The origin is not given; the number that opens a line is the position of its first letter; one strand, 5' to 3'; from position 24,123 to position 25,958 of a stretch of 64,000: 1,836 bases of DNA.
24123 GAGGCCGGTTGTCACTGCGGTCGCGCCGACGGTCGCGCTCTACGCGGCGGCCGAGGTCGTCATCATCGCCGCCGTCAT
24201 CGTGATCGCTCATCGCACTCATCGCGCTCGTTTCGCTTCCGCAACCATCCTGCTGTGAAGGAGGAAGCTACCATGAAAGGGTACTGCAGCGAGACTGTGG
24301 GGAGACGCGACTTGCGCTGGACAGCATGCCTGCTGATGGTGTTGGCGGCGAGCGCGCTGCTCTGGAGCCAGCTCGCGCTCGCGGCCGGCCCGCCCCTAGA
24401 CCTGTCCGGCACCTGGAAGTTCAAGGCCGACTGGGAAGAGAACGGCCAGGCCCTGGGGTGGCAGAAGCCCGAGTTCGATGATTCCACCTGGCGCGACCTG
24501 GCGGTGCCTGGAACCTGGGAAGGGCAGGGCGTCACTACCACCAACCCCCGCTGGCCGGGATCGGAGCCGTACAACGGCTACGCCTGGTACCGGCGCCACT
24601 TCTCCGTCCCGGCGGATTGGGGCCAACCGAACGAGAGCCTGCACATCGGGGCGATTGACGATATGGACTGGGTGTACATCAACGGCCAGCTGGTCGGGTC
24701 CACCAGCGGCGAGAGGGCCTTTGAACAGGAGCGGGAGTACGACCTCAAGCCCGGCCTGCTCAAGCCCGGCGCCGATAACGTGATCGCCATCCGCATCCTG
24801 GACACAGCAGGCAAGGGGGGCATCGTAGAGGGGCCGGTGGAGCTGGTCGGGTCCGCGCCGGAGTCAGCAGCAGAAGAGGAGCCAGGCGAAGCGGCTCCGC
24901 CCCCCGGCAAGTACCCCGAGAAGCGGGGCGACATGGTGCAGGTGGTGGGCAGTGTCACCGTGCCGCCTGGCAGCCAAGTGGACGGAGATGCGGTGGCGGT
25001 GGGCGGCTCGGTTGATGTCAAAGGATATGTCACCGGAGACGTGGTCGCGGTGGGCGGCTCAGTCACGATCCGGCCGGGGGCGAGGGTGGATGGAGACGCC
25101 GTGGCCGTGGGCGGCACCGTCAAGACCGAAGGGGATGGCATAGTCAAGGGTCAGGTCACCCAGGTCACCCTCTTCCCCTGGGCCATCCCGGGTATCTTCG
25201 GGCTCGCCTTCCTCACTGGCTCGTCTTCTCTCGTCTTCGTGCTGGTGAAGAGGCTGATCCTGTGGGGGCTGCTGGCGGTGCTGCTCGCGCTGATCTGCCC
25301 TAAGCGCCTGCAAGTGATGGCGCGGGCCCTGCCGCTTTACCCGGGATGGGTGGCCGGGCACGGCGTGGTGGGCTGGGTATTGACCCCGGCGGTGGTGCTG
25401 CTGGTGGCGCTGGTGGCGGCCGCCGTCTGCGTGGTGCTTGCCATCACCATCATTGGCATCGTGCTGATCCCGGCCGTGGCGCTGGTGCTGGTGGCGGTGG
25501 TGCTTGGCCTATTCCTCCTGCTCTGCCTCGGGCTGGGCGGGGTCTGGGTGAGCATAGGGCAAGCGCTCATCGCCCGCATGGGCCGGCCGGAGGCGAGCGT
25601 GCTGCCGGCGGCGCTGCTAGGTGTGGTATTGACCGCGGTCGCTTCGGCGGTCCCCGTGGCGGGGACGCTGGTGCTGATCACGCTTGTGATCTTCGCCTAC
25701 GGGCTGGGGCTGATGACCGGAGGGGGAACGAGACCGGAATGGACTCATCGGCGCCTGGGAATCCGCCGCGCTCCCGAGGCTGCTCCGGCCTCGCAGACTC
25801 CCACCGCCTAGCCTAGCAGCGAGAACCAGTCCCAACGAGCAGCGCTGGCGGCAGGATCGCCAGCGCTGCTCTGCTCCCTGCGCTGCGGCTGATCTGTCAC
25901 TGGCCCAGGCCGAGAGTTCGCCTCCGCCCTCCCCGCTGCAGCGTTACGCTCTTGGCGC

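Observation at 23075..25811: ECF sigma / zf-HC2 anti-sigma pair controlling a polytopic envelope protein with a GH2-type sugar-binding domain and bactofilin-like repeats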

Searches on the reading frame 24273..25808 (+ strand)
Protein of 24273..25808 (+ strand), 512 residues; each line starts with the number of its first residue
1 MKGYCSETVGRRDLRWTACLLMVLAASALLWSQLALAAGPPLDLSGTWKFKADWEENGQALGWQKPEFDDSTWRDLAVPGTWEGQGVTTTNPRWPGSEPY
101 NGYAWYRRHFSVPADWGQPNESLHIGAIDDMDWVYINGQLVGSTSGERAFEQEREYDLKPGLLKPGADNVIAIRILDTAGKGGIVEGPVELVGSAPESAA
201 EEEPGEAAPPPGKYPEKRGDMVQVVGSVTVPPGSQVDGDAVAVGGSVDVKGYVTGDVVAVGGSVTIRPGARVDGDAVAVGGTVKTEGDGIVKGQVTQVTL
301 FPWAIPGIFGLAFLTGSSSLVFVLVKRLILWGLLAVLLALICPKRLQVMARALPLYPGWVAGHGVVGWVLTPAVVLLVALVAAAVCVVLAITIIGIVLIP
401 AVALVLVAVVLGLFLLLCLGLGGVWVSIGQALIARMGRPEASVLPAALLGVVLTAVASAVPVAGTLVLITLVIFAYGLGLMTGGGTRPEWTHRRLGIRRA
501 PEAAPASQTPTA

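Call 4: search_protein_families(library=pfam, proteins=[window:24273-25808:+], max_evalue=1)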
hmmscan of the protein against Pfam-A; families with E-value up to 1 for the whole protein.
window:24273-25808:+ (512 aa): 3 families
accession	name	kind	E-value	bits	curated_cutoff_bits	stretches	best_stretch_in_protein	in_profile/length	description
PF02837.24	Glyco_hydro_2_N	-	5.8e-12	46.3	28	1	44-176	4-134/169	Glycosyl hydrolases family 2, sugar binding domain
PF13364.12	BetaGal_ABD2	-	1.3e-05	26.3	23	1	88-176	14-107/112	Beta-galactosidase second all-beta domain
PF22666.2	Glyco_hydro_2_N2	-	0.023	15.2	27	1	104-175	50-117/167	Glycosyl hydrolase 2 galactose-binding domain-like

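Call 5: search_protein_families(library=ncbifam, proteins=[window:24273-25808:+], max_evalue=1)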
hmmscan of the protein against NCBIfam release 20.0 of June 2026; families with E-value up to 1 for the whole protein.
window:24273-25808:+ (512 aa): 12 families
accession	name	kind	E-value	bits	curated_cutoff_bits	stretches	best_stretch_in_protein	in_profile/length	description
NF041463.1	GalB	equivalog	5.2e-12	44.4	900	1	55-175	82-203/869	beta-galactosidase GalB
NF041462.1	GalA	equivalog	2.6e-10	39.1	900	1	49-187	22-163/763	beta-galactosidase GalA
NF052611.1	beta_gal_Bga2A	equivalog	9.9e-10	37.1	999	1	43-175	39-181/1007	beta-galactosidase, LacZ type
NF007538.0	PRK10150.1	equivalog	4.9e-09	35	544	1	43-146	14-109/607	beta-glucuronidase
NF041100.1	betagal_LacZ_Ttogales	equivalog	3e-08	31.8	2000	1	42-176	38-177/1090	beta-galactosidase LacZ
NF049890.1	Bet1-4galacdseBT4151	equivalog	1.6e-07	29.7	1500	2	99-175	104-175/952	exo-beta-1,4-galactosidase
NF007666.0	PRK10340.1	equivalog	3.3e-06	25.2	1284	1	43-179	43-181/1030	beta-galactosidase subunit alpha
NF049891.1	Bet1-4galacdseBT4156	equivalog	0.00035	18.6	1700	1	71-177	42-149/946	exo-beta-1,4-galactosidase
NF045579.1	rhamnoside_JR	domain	0.043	14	50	1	100-143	38-83/123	glycosylhydrolase-like jelly roll fold domain-containing protein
TIGR04215.1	choice_anch_A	domain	0.059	13.1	29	1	211-253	40-82/255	choice-of-anchor A family protein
TIGR03794.1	NHLM_micro_HlyD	equivalog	0.11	11.3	156.2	1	277-304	315-342/421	NHLP bacteriocin system secretion protein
NF050095.1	BetGlucuronLacZ4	equivalog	0.18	9.8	950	1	69-175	32-129/666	beta-glucuronidase LacZ4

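Call 6: find_homologous_proteins(query=window:24273-25808:+, max_evalue=0.001)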
Query window:24273-25808:+ (512 aa): 566 proteins with E <= 0.001 among 8000 candidates; the best 120 are listed.
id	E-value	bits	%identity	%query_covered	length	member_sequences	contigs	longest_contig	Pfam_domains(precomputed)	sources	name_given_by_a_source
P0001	0.0e+0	1129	100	100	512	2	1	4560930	PF02837.25,PF13364.13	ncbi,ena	-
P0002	2.4e-197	675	66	89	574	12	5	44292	PF02837.25,PF13364.13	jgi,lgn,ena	jgi:hypothetical protein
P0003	5.3e-195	667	64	92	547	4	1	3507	PF02837.25,PF13364.13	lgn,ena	-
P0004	1.6e-191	656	61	96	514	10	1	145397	PF02837.25,PF13364.13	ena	-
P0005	1.9e-186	639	61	96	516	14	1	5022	PF02837.25,PF13364.13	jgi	-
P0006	2.1e-182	626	60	95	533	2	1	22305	PF02837.25,PF13364.13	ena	-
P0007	4.1e-179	615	59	92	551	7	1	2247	PF02837.25,PF13364.13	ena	-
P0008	2.7e-176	606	59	92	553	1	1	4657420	PF02837.25,PF13364.13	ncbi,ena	-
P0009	1.1e-169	584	57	91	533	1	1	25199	PF02837.25,PF13364.13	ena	-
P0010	5.7e-161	555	54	98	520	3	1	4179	PF02837.25,PF13364.13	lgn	-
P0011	1.7e-134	468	47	94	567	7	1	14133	PF02837.25,PF13364.13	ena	-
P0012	6.4e-134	466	50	92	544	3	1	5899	PF02837.25,PF26514.1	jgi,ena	-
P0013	2.5e-133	464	48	92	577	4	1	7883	PF02837.25,PF13364.13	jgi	-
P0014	2.4e-132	460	51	89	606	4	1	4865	PF02837.25,PF13364.13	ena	-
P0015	1.4e-131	458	48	91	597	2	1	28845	PF02837.25,PF13364.13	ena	-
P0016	1.8e-131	458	50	91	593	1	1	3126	PF02837.25,PF13364.13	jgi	-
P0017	2.5e-130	454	50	89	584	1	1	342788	PF02837.25,PF13364.13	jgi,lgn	jgi:hypothetical protein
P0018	8.5e-130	452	48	92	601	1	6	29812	PF02837.25,PF13364.13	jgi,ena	-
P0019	1.7e-129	451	49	90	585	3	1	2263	PF02837.25,PF13364.13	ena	-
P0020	2.0e-129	451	49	89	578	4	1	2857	PF02837.25,PF13364.13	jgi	jgi:hypothetical protein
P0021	1.2e-128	448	50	89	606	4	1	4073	PF02837.25,PF13364.13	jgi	-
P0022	1.4e-128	448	47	92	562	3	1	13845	PF02837.25,PF13364.13,PF26514.1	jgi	jgi:hypothetical protein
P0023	2.2e-128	447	50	89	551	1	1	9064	PF02837.25,PF13364.13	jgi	jgi:hypothetical protein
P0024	3.6e-128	447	49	90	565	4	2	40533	PF02837.25,PF13364.13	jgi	jgi:hypothetical protein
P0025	6.8e-128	446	48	88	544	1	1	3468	PF02837.25,PF13364.13,PF26514.1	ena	-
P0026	2.8e-127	444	51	92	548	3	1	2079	PF02837.25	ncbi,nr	ncbi:MAG: hypothetical protein IMF16_06425 [Proteobacteria bacterium]|nr:hypothetical protein [Pseud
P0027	7.6e-127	442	47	93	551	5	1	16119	PF02837.25,PF13364.13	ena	-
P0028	3.3e-126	440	50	89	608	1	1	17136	PF02837.25,PF13364.13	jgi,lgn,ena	jgi:hypothetical protein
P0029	4.0e-126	440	50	89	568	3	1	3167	PF02837.25,PF13364.13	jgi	jgi:hypothetical protein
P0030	4.9e-126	440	46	93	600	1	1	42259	PF02837.25,PF13364.13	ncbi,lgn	ncbi:MAG: sugar-binding domain-containing protein [Armatimonadota bacterium]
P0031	6.0e-125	436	48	88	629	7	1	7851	PF02837.25,PF13364.13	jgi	jgi:hypothetical protein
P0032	6.1e-125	436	49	92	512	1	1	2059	PF02837.25,PF13364.13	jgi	jgi:hypothetical protein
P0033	4.2e-124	433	48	93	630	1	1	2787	PF02837.25,PF13364.13,PF21467.4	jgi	jgi:hypothetical protein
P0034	5.3e-124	433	48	89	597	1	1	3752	PF02837.25,PF13364.13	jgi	jgi:hypothetical protein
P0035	5.3e-124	433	46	92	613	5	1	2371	PF02837.25,PF13364.13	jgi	-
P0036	9.1e-124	432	46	92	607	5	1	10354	PF02837.25,PF13364.13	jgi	-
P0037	2.7e-123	431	44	90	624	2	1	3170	PF02837.25,PF13364.13,PF21467.4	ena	-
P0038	4.0e-123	430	61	63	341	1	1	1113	PF02837.25,PF13364.13,PF04519.20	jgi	-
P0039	5.2e-123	430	47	92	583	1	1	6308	PF02837.25,PF13364.13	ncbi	-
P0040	5.4e-123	430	47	88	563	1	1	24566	PF02837.25,PF13364.13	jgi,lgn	jgi:hypothetical protein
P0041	5.7e-123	430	47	89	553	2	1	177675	PF02837.25,PF13364.13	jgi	jgi:hypothetical protein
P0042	1.0e-122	429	48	90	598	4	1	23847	PF02837.25,PF13364.13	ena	-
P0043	3.9e-122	427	44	91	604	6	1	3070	PF02837.25,PF13364.13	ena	-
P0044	4.0e-122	427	48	90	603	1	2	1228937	PF02837.25,PF13364.13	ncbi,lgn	-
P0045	1.2e-121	425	46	92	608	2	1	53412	PF02837.25,PF13364.13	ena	-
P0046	1.2e-121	425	47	91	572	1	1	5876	PF02837.25,PF13364.13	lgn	-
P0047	1.4e-121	425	47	91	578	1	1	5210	PF02837.25,PF13364.13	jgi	jgi:hypothetical protein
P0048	1.2e-120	422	47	93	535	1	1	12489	PF02837.25,PF13364.13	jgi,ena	-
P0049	1.3e-120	422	47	89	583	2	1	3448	PF02837.25,PF13364.13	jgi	jgi:hypothetical protein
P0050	6.4e-120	419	46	90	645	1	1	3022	PF02837.25,PF13364.13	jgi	-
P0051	6.6e-120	419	49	89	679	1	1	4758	PF02837.25,PF13364.13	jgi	jgi:hypothetical protein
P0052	9.0e-120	419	47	89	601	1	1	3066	PF02837.25,PF13364.13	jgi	jgi:hypothetical protein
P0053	5.3e-119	416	47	92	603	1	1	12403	PF02837.25,PF13364.13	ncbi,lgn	-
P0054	1.1e-118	415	45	90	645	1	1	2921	PF02837.25,PF13364.13,PF04519.20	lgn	-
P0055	2.0e-118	415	48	91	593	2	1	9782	PF02837.25,PF13364.13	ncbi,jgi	-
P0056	5.1e-118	413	46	89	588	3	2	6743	PF02837.25,PF13364.13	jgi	jgi:hypothetical protein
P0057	8.4e-118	413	46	90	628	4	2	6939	PF02837.25,PF13364.13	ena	-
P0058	2.4e-117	411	46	88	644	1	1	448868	PF02837.25,PF13364.13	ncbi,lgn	-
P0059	3.9e-117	410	45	96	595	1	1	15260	PF02837.25,PF13364.13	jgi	-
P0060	1.6e-116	408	47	88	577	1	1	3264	PF02837.25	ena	-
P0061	1.1e-115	405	46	88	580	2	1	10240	PF02837.25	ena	-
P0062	1.5e-115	405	45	91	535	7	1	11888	PF02837.25,PF13364.13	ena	-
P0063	3.3e-115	404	43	90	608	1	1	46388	PF13364.13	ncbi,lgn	ncbi:MAG: sugar-binding domain-containing protein [Armatimonadota bacterium]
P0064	7.9e-114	399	44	91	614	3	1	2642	PF02837.25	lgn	-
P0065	1.7e-113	398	44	89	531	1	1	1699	PF02837.25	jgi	jgi:hypothetical protein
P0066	1.9e-110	388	45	94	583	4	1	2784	PF02837.25,PF13364.13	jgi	-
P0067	2.3e-94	335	43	92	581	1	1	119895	PF02837.25,PF13364.13,PF04519.20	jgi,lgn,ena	-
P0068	3.0e-84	302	44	69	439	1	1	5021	PF02837.25,PF13364.13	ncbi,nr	ncbi:MAG: beta galactosidase jelly roll domain-containing protein, partial [Armatimonadetes bacteriu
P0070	3.2e-77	279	40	93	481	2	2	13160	PF02837.25,PF13364.13,PF26514.1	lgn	-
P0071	6.4e-77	278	36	91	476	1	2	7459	PF02837.25,PF26514.1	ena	-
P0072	1.0e-76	277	35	92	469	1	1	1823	PF02837.25,PF26514.1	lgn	-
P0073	5.7e-76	274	39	94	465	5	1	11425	PF02837.25,PF26514.1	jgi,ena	-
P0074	3.1e-73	265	40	89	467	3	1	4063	PF02837.25,PF26514.1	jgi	-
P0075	6.9e-72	261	51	50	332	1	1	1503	PF02837.25,PF13364.13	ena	-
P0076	5.4e-71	258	36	94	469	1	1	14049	PF02837.25,PF26514.1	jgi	jgi:hypothetical protein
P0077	4.1e-69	252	48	56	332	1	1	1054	PF26514.1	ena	-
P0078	9.9e-68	247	36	89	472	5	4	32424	PF02837.25,PF26514.1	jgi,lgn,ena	-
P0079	1.3e-65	240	34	92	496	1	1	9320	PF02837.25,PF26514.1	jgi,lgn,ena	-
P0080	4.6e-23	100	35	54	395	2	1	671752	-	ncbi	ncbi:MAG: hypothetical protein R3B81_14005 [bacterium]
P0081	2.0e-22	98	54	16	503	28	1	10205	PF26514.1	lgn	-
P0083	7.0e-21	93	33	54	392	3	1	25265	-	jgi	jgi:cytoskeletal protein CcmA (bactofilin family)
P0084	3.1e-20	91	35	53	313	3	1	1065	PF26514.1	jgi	-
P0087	7.8e-20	89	38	42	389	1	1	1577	PF26514.1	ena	-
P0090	3.0e-19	87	34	54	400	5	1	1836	PF26514.1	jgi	jgi:hypothetical protein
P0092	3.9e-19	87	40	34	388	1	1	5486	PF26514.1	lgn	-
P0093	4.2e-19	87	34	54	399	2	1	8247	PF26514.1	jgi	jgi:hypothetical protein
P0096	1.6e-18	85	37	41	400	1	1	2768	PF26514.1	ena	-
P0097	2.2e-18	84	44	31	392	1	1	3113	PF26514.1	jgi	jgi:hypothetical protein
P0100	2.9e-18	84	49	17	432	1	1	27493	PF26514.1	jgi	jgi:hypothetical protein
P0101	3.8e-18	84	39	42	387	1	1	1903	PF26514.1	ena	-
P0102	4.2e-18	83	34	52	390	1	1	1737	PF26514.1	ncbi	-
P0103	4.3e-18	83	40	23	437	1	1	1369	PF26514.1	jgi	jgi:hypothetical protein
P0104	7.0e-18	83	42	34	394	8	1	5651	PF26514.1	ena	-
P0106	9.3e-18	82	39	34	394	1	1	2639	PF26514.1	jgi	jgi:hypothetical protein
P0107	1.0e-17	82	37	34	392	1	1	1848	PF26514.1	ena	-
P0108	1.1e-17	82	34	50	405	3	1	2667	PF26514.1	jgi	-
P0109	1.1e-17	82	37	34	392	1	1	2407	PF26514.1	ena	-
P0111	1.2e-17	82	38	49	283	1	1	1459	PF26514.1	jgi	jgi:hypothetical protein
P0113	1.4e-17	82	38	32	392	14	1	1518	PF26514.1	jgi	jgi:hypothetical protein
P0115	1.6e-17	82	32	49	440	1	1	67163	PF26514.1,PF07660.20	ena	-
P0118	1.9e-17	81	37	34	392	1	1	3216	PF26514.1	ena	-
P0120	2.0e-17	81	39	34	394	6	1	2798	PF26514.1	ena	-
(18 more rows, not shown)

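Call 7: search_protein_families(library=pfam, proteins=[P0081, P0070, P0100, P0067, P0083], max_evalue=0.01)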
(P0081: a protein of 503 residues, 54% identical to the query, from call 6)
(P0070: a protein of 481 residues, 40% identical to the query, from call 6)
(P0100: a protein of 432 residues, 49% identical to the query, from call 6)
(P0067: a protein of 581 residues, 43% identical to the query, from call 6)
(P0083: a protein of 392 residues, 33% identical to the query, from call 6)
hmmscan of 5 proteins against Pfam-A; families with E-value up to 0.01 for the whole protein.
P0081 (503 aa): 0 families

P0070 (481 aa): 3 families
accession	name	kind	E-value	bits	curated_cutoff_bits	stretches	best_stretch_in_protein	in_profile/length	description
PF02837.24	Glyco_hydro_2_N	-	2e-10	41.3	28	1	41-155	4-113/169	Glycosyl hydrolases family 2, sugar binding domain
PF13364.12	BetaGal_ABD2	-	8e-06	27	23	1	97-184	30-108/112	Beta-galactosidase second all-beta domain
PF22666.2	Glyco_hydro_2_N2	-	0.0069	16.9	27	0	60-151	1-93/167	Glycosyl hydrolase 2 galactose-binding domain-like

P0100 (432 aa): 1 family
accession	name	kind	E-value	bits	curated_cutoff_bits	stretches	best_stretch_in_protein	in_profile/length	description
PF04519.19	Bactofilin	-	0.00035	21.2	27.9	1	145-217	30-97/98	Polymer-forming cytoskeletal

P0067 (581 aa): 4 families
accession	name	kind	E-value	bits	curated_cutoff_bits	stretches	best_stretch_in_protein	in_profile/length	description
PF02837.24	Glyco_hydro_2_N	-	8.3e-15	55.6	28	1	73-179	4-110/169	Glycosyl hydrolases family 2, sugar binding domain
PF04519.19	Bactofilin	-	1.3e-07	32.3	27.9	1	244-316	30-97/98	Polymer-forming cytoskeletal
PF13364.12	BetaGal_ABD2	-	1.2e-05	26.4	23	1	119-210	16-109/112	Beta-galactosidase second all-beta domain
PF21467.3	BetaGal_gal-bd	-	0.0016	19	27.3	0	135-199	1-61/62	Beta-galactosidase, galactose-binding domain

P0083 (392 aa): 1 family
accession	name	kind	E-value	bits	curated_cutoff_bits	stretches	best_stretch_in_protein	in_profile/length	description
PF04519.19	Bactofilin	-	0.0011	19.6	27.9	0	6-64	42-95/98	Polymer-forming cytoskeletal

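Call 8: find_encoding_contigs(protein=P0001, flank=6000, max_places=3)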
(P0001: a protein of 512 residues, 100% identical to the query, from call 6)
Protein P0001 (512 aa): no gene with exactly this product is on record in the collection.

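Call 9: find_encoding_contigs(protein=P0008, flank=5000, max_places=2)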
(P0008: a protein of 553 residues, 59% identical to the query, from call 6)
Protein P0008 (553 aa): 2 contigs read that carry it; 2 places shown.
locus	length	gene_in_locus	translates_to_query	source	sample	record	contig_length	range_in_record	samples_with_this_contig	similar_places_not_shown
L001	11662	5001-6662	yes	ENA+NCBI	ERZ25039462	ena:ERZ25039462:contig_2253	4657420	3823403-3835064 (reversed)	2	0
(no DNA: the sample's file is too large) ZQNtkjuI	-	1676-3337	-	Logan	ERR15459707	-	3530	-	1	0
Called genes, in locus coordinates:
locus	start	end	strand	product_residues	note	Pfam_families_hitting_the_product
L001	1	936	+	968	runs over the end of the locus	PF00535:Glycos_transf_2, PF10111:Glyco_tranf_2_2 (faint), PF13641:Glyco_tranf_2_3, PF13439:Glyco_transf_4 (weak), PF00534:Glycos_transf_1, PF13692:Glyco_trans_1_4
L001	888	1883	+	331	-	PF13641:Glyco_tranf_2_3, PF00535:Glycos_transf_2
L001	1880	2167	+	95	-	-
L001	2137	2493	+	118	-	-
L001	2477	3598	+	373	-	PF13439:Glyco_transf_4, PF13579:Glyco_trans_4_4 (weak), PF20706:GT4-conflict, PF00534:Glycos_transf_1, PF13692:Glyco_trans_1_4, PF13524:Glyco_trans_1_2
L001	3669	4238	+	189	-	PF07638:Sigma70_ECF (weak), PF04542:Sigma70_r2, PF08281:Sigma70_r4_2, PF04545:Sigma70_r4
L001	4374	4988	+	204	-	PF13490:zf-HC2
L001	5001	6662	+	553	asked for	PF02837:Glyco_hydro_2_N, PF13364:BetaGal_ABD2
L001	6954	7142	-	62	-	PF06902:Fer4_19 (weak), PF12797:Fer4_2 (weak), PF00037:Fer4, PF12837:Fer4_6, PF13237:Fer4_10 (weak), PF13370:Fer4_13, PF13459:Fer4_15, PF12800:Fer4_4 (weak), +2 more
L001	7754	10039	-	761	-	PF07719:TPR_2 (faint), PF13176:TPR_7 (faint), PF13428:TPR_14 (faint), PF13432:TPR_16, PF14559:TPR_19 (weak), PF13414:TPR_11, PF13432:TPR_16, PF13414:TPR_11 (weak), +15 more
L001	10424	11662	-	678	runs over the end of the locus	PF01839:FG-GAP (faint), PF13517:FG-GAP_3, PF07593:UnbV_ASPIC, PF00395:SLH (weak)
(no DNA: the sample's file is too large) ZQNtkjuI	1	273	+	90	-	?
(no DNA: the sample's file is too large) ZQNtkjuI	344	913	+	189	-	PF07638:Sigma70_ECF (weak), PF04542:Sigma70_r2, PF08281:Sigma70_r4_2, PF04545:Sigma70_r4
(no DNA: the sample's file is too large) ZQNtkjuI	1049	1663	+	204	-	PF13490:zf-HC2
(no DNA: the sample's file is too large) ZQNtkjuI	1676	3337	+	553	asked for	PF02837:Glyco_hydro_2_N, PF13364:BetaGal_ABD2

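Call 10: find_encoding_contigs(protein=P0017, flank=5000, max_places=2)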
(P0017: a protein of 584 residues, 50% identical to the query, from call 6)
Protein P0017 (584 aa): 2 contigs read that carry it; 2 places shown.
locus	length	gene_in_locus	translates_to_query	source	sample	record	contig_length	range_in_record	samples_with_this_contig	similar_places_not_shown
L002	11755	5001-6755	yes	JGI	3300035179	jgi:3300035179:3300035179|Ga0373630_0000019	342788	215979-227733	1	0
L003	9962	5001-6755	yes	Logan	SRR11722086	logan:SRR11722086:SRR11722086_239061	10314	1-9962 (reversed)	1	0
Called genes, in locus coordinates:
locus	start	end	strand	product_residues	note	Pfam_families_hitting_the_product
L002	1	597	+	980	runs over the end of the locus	-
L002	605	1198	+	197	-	PF00702:Hydrolase, PF08645:PNK3P (weak), PF13419:HAD_2 (weak), PF13242:Hydrolase_like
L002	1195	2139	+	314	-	PF00535:Glycos_transf_2, PF13641:Glyco_tranf_2_3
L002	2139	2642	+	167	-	-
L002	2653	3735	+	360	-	PF13439:Glyco_transf_4, PF13579:Glyco_trans_4_4, PF20706:GT4-conflict, PF00534:Glycos_transf_1, PF13524:Glyco_trans_1_2, PF13692:Glyco_trans_1_4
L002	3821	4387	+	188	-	PF07638:Sigma70_ECF, PF04542:Sigma70_r2, PF08281:Sigma70_r4_2, PF04545:Sigma70_r4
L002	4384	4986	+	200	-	-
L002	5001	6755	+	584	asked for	PF02837:Glyco_hydro_2_N (weak), PF13364:BetaGal_ABD2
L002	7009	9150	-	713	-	-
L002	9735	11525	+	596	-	PF00395:SLH, PF11306:DUF3108 (faint), PF21347:DUF3108_like (weak)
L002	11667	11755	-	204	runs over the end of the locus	-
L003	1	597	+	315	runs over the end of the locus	?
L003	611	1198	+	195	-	PF08645:PNK3P (weak), PF00702:Hydrolase, PF13419:HAD_2 (weak), PF13242:Hydrolase_like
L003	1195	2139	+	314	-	PF00535:Glycos_transf_2, PF13641:Glyco_tranf_2_3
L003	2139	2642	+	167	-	-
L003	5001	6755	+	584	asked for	PF02837:Glyco_hydro_2_N (weak), PF13364:BetaGal_ABD2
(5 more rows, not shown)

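Call 11: find_encoding_contigs(protein=P0004, flank=5000, max_places=2)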
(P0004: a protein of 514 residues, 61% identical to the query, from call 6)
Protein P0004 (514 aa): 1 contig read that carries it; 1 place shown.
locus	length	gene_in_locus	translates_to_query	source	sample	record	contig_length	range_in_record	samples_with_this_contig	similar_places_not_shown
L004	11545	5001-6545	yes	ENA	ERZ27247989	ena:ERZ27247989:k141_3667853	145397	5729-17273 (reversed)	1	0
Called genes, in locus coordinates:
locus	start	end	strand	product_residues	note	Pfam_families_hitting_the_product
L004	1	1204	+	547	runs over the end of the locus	PF00535:Glycos_transf_2, PF10111:Glyco_tranf_2_2 (weak), PF13641:Glyco_tranf_2_3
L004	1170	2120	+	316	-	PF00535:Glycos_transf_2, PF13641:Glyco_tranf_2_3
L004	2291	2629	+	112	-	-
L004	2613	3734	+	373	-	PF13439:Glyco_transf_4, PF13579:Glyco_trans_4_4, PF20706:GT4-conflict, PF00534:Glycos_transf_1, PF13692:Glyco_trans_1_4, PF13524:Glyco_trans_1_2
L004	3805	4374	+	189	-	PF07638:Sigma70_ECF (weak), PF04542:Sigma70_r2, PF08281:Sigma70_r4_2, PF04545:Sigma70_r4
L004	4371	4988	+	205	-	PF13490:zf-HC2 (weak)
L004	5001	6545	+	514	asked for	PF02837:Glyco_hydro_2_N, PF13364:BetaGal_ABD2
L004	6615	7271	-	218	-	-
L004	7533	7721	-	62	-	PF06902:Fer4_19 (weak), PF12797:Fer4_2 (weak), PF00037:Fer4 (weak), PF12837:Fer4_6, PF13237:Fer4_10 (weak), PF13370:Fer4_13, PF13459:Fer4_15, PF12800:Fer4_4 (weak), +1 more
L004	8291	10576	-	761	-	PF13176:TPR_7 (faint), PF13428:TPR_14 (faint), PF13432:TPR_16, PF14559:TPR_19 (weak), PF13414:TPR_11, PF13432:TPR_16, PF00515:TPR_1 (weak), PF13414:TPR_11 (weak), +15 more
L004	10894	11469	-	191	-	PF11356:T2SSC (faint), PF23893:Y4YQ_C (weak)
